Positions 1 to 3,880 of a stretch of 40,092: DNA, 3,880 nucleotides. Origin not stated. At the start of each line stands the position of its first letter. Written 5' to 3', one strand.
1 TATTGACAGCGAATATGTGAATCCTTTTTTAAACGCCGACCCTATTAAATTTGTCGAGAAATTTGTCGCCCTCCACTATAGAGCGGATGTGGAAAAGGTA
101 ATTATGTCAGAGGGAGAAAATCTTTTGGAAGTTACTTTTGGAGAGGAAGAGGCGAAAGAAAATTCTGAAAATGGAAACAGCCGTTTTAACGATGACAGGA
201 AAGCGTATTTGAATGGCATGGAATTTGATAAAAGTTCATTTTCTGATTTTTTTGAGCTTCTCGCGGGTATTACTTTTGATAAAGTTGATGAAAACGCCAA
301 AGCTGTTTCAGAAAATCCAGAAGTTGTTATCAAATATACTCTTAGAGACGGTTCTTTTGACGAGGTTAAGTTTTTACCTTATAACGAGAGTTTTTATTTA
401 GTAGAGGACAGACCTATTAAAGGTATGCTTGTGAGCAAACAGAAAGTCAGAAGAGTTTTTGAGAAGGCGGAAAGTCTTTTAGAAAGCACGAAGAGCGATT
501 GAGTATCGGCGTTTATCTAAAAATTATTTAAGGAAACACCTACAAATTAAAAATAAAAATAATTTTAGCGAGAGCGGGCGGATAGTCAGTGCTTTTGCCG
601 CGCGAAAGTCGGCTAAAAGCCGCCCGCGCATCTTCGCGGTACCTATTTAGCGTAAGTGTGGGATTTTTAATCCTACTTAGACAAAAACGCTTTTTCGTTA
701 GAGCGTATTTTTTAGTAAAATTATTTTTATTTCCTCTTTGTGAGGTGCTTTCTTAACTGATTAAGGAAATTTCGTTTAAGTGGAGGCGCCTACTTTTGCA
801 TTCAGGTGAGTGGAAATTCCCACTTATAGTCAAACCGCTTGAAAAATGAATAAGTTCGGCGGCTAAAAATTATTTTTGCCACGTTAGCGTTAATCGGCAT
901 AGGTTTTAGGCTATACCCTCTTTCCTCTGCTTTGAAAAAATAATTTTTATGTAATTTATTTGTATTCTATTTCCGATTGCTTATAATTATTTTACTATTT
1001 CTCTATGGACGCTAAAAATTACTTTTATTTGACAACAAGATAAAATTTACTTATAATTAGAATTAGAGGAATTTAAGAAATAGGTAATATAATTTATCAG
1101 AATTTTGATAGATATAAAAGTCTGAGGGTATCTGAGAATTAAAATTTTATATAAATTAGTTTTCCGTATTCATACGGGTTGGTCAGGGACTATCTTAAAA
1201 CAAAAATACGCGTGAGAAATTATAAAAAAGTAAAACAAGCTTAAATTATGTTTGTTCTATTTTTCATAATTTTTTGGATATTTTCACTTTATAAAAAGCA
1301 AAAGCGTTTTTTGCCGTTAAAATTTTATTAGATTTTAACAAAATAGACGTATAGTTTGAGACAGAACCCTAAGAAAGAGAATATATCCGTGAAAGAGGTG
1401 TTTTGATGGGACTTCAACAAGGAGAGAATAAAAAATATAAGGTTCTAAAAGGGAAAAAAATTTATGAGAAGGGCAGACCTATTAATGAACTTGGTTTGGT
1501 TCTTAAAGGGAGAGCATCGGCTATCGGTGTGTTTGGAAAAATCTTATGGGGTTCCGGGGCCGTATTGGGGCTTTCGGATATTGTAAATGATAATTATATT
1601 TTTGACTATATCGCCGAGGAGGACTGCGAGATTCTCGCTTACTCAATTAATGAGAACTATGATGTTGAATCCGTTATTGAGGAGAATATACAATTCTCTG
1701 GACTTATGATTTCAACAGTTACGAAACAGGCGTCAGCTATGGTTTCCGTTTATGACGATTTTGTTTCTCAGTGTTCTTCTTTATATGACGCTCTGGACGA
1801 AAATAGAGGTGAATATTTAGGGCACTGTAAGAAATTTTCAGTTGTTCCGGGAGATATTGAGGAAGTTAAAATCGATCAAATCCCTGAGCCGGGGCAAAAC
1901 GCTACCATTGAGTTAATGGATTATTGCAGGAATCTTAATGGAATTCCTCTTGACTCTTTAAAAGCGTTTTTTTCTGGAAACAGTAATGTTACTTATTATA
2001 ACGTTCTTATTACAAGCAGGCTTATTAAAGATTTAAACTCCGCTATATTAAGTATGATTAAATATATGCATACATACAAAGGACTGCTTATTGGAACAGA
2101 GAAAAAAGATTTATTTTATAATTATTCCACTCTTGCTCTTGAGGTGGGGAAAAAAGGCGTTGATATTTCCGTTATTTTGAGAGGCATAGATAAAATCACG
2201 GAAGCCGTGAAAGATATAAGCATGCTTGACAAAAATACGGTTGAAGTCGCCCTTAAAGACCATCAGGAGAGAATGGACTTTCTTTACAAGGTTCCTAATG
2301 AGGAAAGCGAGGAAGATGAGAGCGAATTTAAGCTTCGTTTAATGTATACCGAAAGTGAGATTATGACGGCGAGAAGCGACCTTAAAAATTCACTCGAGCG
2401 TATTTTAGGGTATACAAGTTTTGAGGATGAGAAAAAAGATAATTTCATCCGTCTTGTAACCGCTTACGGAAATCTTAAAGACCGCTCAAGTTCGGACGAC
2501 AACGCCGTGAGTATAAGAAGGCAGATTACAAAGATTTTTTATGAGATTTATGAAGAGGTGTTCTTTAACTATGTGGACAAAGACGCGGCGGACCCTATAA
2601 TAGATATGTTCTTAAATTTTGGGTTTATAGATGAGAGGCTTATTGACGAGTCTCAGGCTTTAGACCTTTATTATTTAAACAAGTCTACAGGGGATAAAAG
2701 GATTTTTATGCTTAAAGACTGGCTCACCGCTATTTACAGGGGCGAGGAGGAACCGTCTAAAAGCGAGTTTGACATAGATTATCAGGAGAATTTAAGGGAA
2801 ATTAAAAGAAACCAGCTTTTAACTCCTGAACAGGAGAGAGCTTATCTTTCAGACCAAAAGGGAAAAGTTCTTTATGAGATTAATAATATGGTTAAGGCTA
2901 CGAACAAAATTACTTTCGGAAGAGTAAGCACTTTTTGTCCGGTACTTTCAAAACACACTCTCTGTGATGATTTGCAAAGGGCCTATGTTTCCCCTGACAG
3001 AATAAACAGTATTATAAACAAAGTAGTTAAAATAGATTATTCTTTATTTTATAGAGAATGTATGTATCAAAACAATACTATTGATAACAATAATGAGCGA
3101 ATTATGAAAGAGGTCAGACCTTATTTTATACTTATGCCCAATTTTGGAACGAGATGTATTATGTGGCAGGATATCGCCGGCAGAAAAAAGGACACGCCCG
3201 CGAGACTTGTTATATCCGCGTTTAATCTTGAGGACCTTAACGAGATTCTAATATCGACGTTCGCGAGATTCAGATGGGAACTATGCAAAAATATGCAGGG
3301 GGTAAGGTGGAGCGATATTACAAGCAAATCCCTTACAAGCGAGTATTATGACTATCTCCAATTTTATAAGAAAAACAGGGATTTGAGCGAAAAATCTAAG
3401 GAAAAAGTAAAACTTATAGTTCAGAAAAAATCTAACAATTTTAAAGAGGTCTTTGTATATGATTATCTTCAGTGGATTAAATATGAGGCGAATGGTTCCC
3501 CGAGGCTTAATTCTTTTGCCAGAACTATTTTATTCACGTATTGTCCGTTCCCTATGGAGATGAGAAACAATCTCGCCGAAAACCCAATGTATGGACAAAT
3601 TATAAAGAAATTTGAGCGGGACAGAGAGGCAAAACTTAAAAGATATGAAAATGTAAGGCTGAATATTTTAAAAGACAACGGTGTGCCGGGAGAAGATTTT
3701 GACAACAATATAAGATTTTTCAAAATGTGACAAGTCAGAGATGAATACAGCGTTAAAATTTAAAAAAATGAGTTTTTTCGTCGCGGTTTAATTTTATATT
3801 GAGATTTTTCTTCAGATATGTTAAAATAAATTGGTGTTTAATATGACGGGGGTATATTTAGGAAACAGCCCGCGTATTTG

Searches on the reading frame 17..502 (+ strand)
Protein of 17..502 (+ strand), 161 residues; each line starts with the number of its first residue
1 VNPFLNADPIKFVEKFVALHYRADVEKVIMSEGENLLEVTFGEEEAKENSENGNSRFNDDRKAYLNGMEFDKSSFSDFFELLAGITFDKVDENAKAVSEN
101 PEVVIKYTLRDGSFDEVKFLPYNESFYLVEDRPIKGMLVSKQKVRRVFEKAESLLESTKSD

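Call 9: search_protein_families(library=pfam, proteins=[window:17-502:+])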
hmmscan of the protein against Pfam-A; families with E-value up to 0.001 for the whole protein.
window:17-502:+ (161 aa): 0 families

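Call 66: find_encoding_contigs(protein=window:17-502:+, flank=10000, max_places=10)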
Protein window:17-502:+ (161 aa): no gene with exactly this product is on record in the collection.

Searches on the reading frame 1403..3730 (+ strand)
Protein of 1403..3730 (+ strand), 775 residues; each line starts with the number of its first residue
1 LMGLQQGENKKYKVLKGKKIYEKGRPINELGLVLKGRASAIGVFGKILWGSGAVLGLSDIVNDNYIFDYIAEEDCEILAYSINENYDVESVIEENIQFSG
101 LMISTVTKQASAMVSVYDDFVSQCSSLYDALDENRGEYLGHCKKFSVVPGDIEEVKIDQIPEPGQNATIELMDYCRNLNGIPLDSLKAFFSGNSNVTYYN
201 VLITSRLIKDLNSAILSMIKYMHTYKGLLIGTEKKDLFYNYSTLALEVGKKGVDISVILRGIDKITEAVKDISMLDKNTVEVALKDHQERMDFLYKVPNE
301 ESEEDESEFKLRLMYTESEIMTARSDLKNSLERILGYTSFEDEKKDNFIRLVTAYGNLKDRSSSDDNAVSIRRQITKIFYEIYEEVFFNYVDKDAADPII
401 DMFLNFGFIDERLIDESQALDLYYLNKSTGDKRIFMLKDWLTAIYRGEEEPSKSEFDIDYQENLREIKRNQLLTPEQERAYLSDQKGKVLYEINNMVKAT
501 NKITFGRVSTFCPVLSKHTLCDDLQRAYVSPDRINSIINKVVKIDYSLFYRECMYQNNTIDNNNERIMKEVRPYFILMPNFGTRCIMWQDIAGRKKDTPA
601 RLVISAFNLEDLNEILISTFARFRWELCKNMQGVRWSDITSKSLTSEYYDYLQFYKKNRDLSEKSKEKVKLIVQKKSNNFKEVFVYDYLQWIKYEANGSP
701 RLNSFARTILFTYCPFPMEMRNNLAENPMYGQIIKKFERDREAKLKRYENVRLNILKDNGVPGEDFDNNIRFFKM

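Call 9: search_protein_families(library=pfam, proteins=[window:1403-3730:+])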
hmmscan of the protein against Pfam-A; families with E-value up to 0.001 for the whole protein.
window:1403-3730:+ (775 aa): 0 families

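Call 100: find_homologous_proteins(query=window:1403-3730:+, max_evalue=1e-100)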
Query window:1403-3730:+ (775 aa): 24 proteins with E <= 1e-100 among 8000 candidates.
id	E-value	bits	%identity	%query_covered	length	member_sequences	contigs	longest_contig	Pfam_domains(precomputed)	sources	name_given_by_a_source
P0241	0.0e+0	1682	95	100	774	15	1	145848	-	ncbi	-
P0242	0.0e+0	1524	85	100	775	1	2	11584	-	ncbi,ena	-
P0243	0.0e+0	1507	83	100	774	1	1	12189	-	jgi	-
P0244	0.0e+0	1379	76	100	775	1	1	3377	-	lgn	-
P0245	0.0e+0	1291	71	100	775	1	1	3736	-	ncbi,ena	-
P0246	0.0e+0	1275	71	100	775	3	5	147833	-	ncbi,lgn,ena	-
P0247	0.0e+0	1272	70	100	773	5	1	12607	-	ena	-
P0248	0.0e+0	1267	71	100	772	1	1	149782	-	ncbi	-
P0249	0.0e+0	1266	71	100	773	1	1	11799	-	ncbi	-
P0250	0.0e+0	1257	70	100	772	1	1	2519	-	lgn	-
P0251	0.0e+0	1242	68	100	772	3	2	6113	-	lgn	-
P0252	0.0e+0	1239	68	100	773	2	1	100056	-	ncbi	-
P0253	0.0e+0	1102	62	99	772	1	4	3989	-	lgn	-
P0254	5.0e-145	503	35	95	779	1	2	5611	PF00027.36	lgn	-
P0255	4.6e-143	496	34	95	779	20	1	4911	PF00027.36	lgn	-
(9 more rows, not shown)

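Call 101: find_encoding_contigs(protein=P0241, flank=10000, max_places=3)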
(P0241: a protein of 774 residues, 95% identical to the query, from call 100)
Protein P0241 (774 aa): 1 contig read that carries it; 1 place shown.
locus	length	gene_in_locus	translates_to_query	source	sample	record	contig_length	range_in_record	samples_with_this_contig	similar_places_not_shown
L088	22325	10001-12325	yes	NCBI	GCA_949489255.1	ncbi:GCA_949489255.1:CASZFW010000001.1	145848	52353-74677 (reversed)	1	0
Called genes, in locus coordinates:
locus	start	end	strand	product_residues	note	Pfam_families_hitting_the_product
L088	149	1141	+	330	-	PF08486:SpoIID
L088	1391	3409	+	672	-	PF06480:FtsH_ext (weak), PF20720:nSTAND3 (faint), PF07728:AAA_5 (faint), PF00004:AAA, PF17862:AAA_lid_3, PF01434:Peptidase_M41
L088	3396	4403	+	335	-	PF00005:ABC_tran, PF13304:AAA_21 (weak)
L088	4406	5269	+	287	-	PF12730:ABC2_membrane_4 (weak), PF12698:ABC2_membrane_3 (weak)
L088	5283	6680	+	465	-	PF23357:DUF7088, PF09822:ABC_transp_aux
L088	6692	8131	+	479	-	PF14238:DUF4340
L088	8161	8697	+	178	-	PF13563:2_5_RNA_ligase2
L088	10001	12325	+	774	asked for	-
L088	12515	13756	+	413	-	PF13439:Glyco_transf_4, PF13579:Glyco_trans_4_4 (weak), PF00534:Glycos_transf_1 (weak)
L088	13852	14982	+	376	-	PF13439:Glyco_transf_4, PF13477:Glyco_trans_4_2 (weak), PF13579:Glyco_trans_4_4, PF00534:Glycos_transf_1, PF13692:Glyco_trans_1_4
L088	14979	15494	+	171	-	PF14221:DUF4330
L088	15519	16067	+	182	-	-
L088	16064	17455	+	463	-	PF04932:Wzy_C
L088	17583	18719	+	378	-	PF04230:PS_pyruv_trans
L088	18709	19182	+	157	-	-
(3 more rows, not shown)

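Call 102: find_encoding_contigs(protein=P0242, flank=10000, max_places=2)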
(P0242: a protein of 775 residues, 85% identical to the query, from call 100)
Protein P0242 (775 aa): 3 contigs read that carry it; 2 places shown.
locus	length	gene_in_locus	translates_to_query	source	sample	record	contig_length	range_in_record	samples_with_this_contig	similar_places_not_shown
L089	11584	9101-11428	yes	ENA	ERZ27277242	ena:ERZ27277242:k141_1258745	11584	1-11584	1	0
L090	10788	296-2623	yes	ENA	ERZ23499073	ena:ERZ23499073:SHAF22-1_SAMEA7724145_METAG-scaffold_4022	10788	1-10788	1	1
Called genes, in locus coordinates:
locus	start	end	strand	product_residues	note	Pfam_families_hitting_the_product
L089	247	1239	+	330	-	PF08486:SpoIID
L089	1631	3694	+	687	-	PF06480:FtsH_ext (weak), PF00004:AAA, PF07728:AAA_5 (faint), PF17862:AAA_lid_3, PF01434:Peptidase_M41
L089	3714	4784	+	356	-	PF00005:ABC_tran, PF13304:AAA_21 (weak)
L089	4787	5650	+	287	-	PF12679:ABC2_membrane_2 (faint), PF12698:ABC2_membrane_3 (weak)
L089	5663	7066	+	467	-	PF23357:DUF7088, PF09822:ABC_transp_aux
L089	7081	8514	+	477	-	PF14238:DUF4340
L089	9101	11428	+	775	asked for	-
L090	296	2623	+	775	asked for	-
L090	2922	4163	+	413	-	PF13439:Glyco_transf_4, PF00534:Glycos_transf_1 (weak), PF13692:Glyco_trans_1_4 (weak)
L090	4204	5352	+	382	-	PF13477:Glyco_trans_4_2 (weak), PF13439:Glyco_transf_4, PF13579:Glyco_trans_4_4, PF00534:Glycos_transf_1, PF13692:Glyco_trans_1_4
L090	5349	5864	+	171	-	PF14221:DUF4330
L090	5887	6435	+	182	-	-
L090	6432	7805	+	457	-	PF04932:Wzy_C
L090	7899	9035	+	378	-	PF04230:PS_pyruv_trans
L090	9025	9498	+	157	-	-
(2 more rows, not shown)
